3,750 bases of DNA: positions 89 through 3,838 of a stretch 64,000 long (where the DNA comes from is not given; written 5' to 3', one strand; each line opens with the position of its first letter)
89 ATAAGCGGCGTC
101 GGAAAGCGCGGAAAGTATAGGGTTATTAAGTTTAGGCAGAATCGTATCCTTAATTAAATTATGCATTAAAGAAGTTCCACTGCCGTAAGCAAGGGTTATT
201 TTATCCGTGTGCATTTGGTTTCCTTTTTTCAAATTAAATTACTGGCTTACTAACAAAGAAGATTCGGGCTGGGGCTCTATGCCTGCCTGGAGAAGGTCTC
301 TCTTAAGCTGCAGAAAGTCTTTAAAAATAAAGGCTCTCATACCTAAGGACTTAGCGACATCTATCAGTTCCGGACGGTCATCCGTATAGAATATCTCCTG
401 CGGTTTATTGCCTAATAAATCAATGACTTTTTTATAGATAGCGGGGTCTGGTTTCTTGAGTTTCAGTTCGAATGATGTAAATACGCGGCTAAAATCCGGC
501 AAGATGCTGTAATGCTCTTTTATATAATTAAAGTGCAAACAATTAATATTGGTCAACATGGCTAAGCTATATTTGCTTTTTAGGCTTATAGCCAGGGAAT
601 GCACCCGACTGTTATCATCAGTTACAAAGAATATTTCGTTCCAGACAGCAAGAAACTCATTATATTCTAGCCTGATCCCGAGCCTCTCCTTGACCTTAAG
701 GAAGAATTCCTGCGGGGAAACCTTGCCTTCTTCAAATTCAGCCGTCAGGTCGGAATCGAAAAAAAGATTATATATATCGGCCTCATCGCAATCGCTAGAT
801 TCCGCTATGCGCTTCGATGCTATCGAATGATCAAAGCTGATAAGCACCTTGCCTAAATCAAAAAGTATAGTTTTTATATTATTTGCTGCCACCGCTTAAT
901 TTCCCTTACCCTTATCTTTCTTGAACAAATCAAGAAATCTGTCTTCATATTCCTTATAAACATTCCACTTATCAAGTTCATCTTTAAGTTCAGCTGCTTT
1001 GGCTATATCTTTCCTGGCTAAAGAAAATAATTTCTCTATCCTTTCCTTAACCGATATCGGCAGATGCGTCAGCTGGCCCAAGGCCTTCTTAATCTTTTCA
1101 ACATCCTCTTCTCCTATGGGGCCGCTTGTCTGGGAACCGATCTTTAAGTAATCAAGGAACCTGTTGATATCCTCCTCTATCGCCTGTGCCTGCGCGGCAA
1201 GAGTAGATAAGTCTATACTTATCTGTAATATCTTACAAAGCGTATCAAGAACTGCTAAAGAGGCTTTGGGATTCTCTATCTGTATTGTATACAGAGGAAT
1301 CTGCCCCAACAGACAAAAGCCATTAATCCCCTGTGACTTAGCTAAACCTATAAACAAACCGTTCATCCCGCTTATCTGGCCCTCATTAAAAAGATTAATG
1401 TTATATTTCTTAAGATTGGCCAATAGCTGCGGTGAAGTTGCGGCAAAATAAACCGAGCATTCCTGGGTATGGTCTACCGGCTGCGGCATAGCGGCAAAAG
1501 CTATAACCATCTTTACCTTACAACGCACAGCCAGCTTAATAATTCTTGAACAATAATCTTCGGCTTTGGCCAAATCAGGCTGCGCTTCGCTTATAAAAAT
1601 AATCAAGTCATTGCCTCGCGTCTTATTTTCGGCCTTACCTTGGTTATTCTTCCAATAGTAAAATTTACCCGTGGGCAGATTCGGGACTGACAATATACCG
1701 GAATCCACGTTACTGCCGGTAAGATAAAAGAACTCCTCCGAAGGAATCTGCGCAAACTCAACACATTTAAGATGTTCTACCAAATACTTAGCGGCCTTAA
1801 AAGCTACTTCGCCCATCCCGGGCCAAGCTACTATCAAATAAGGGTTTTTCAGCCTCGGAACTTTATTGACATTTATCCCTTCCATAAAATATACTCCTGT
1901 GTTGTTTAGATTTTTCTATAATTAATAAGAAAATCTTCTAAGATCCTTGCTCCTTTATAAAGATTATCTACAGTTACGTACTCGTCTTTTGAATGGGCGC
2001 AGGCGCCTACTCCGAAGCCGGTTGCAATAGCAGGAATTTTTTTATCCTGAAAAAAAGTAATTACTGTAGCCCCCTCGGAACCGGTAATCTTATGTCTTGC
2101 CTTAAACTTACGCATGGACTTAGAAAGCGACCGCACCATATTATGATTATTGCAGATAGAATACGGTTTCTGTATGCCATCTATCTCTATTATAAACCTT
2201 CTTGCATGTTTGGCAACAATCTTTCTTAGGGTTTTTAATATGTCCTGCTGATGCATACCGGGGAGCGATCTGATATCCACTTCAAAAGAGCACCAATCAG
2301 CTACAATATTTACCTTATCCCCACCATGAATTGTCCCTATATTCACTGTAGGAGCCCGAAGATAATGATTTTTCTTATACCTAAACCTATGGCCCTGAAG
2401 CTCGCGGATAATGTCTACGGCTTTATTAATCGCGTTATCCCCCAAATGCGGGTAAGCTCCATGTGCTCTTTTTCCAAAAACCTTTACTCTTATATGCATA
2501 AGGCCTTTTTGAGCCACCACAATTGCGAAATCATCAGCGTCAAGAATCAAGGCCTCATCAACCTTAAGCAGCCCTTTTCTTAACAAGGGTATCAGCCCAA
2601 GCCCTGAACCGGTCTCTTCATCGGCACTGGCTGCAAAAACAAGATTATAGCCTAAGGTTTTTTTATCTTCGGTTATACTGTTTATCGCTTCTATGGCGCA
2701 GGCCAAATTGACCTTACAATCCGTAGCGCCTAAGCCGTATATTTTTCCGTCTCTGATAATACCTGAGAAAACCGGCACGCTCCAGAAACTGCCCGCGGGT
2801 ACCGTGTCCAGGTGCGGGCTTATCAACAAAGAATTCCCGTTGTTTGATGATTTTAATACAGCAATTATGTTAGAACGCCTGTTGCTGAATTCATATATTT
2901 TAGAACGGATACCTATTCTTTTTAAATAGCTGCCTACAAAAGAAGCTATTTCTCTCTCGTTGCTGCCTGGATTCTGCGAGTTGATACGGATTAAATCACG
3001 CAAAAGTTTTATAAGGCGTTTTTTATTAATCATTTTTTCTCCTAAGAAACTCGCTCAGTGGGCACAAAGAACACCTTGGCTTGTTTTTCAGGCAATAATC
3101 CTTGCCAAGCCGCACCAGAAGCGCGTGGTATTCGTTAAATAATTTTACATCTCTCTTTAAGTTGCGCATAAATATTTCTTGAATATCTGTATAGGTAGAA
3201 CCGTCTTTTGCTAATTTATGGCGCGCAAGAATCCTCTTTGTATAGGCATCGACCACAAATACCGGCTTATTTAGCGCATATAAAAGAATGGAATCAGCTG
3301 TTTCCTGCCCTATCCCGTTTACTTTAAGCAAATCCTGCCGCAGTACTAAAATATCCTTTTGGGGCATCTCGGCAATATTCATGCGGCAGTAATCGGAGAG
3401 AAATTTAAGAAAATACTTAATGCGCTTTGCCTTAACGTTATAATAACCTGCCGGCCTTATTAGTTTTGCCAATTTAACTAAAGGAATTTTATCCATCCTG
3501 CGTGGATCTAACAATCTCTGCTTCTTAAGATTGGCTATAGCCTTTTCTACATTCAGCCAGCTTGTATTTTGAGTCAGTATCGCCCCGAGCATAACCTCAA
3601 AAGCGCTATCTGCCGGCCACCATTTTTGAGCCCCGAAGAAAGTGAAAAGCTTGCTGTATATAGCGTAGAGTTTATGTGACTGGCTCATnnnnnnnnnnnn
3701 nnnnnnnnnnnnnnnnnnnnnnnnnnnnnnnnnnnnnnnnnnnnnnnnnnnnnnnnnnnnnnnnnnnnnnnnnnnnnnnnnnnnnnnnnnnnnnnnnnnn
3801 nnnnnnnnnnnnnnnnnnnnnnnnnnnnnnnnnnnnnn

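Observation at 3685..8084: Translationally coupled pair: c-di-GMP-type PilZ receptor tethered to an extracytoplasmic (alpha/alpha)6-like domain, plus a TPR/transglutaminase lipoprotein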

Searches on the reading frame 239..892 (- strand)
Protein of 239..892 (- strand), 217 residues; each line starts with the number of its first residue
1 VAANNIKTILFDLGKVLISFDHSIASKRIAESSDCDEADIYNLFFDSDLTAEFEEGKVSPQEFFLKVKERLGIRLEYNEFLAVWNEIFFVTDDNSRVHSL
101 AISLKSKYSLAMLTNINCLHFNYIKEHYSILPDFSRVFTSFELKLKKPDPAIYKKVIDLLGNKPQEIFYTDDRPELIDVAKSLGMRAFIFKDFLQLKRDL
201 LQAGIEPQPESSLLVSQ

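Call 58: search_protein_families(library=pfam, proteins=[window:239-892:-], max_evalue=0.0001)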
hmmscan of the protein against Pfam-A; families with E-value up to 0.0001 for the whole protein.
window:239-892:- (217 aa): 2 families
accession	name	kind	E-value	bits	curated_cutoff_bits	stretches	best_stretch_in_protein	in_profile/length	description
PF00702.32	Hydrolase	-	1.2e-10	42.5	26.4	1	104-184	110-191/191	haloacid dehalogenase-like hydrolase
PF13419.12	HAD_2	-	4.4e-08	33.9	23.8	1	92-188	79-176/178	Haloacid dehalogenase-like hydrolase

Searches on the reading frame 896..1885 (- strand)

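Call 58: search_protein_families(library=pfam, proteins=[window:896-1885:-], max_evalue=0.0001)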
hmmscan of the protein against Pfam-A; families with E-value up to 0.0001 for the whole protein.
window:896-1885:- (329 aa): 1 family
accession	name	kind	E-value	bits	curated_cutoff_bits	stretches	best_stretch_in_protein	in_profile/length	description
PF09754.15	PAC2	-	9.9e-39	133.8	25.8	1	17-242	1-213/215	PAC2 family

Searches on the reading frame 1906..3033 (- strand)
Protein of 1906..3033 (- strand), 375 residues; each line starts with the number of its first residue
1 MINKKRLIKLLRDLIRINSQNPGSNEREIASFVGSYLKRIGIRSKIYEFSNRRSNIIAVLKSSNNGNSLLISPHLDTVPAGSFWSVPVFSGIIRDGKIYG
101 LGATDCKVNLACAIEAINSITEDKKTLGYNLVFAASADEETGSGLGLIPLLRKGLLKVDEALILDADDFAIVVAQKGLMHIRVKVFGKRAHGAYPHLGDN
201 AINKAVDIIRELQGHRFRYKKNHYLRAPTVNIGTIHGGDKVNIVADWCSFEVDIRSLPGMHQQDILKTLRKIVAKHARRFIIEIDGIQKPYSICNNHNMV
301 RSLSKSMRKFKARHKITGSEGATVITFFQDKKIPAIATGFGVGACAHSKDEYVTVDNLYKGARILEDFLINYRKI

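Call 58: search_protein_families(library=pfam, proteins=[window:1906-3033:-], max_evalue=0.0001)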
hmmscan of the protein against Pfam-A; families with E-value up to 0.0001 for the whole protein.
window:1906-3033:- (375 aa): 3 families
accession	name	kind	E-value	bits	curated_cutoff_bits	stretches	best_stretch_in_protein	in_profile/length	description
PF01546.33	Peptidase_M20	-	2.8e-29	102.9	24.6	1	72-370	3-205/206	Peptidase family M20/M25/M40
PF07687.19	M20_dimer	-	2.5e-26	92.2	21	1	173-278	1-104/107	Peptidase dimerisation domain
PF04389.22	Peptidase_M28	-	4.2e-07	30.3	21.3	1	55-142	1-69/193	Peptidase family M28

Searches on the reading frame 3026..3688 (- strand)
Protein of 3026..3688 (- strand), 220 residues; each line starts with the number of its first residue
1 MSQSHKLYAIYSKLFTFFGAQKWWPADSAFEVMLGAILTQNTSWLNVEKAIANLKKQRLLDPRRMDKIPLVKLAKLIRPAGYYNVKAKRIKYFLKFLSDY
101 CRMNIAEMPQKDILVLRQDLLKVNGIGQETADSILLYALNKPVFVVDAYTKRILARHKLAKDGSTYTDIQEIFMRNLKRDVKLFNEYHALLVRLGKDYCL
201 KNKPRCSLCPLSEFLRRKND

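Call 58: search_protein_families(library=pfam, proteins=[window:3026-3688:-], max_evalue=0.0001)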
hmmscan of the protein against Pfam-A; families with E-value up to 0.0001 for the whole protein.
window:3026-3688:- (220 aa): 1 family
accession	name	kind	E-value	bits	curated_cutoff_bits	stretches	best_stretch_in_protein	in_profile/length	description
PF00730.31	HhH-GPD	-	5.5e-18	65.7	26.2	1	35-178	2-107/108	HhH-GPD superfamily base excision DNA repair protein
